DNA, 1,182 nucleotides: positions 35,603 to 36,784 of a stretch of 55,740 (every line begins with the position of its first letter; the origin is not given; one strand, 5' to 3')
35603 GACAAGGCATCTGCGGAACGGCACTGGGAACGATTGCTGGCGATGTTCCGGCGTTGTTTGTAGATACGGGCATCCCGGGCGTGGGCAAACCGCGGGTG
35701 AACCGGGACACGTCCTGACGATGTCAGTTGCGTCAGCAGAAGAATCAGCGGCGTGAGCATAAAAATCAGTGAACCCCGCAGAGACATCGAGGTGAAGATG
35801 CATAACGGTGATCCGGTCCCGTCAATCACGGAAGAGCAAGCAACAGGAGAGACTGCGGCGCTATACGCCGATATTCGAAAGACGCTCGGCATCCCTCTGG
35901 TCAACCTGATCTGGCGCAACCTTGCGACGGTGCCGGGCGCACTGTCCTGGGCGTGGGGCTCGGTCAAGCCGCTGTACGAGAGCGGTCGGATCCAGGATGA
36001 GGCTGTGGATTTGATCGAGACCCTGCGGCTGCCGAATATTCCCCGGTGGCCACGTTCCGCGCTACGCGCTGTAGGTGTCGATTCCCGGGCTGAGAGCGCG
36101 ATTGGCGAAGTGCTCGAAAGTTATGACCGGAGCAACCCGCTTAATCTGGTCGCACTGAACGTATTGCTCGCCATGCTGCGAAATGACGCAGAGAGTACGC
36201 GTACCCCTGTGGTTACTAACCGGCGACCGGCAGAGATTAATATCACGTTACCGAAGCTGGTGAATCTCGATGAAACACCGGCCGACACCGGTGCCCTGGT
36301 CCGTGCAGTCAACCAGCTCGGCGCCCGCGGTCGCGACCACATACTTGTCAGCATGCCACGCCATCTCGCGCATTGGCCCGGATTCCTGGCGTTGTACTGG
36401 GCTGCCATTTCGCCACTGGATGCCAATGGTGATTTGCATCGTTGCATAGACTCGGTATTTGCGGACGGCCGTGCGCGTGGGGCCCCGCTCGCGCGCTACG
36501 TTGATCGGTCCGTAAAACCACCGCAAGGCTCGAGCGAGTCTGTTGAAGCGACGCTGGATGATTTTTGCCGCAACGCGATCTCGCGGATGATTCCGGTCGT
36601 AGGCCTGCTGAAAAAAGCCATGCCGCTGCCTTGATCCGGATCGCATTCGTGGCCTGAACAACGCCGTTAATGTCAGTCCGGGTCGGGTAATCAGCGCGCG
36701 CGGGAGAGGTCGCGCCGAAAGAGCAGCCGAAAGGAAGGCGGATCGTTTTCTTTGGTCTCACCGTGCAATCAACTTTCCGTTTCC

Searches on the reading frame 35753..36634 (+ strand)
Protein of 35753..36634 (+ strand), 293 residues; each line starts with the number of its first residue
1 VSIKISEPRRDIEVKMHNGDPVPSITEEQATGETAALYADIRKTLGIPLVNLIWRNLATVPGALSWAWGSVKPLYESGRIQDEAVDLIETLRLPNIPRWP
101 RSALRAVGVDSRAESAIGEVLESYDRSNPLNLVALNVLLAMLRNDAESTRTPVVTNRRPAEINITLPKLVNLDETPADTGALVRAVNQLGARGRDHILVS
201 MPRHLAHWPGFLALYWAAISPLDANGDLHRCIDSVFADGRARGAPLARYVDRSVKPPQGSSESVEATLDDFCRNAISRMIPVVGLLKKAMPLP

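Call 57: search_protein_families(library=pfam, proteins=[window:35753-36634:+])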
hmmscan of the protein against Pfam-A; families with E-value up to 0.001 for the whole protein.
window:35753-36634:+ (293 aa): 1 family
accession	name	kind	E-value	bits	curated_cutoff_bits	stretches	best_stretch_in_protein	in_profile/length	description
PF10778.14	DehI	-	1.9e-05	25.1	28.9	1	48-136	1-87/148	Halocarboxylic acid dehydrogenase DehI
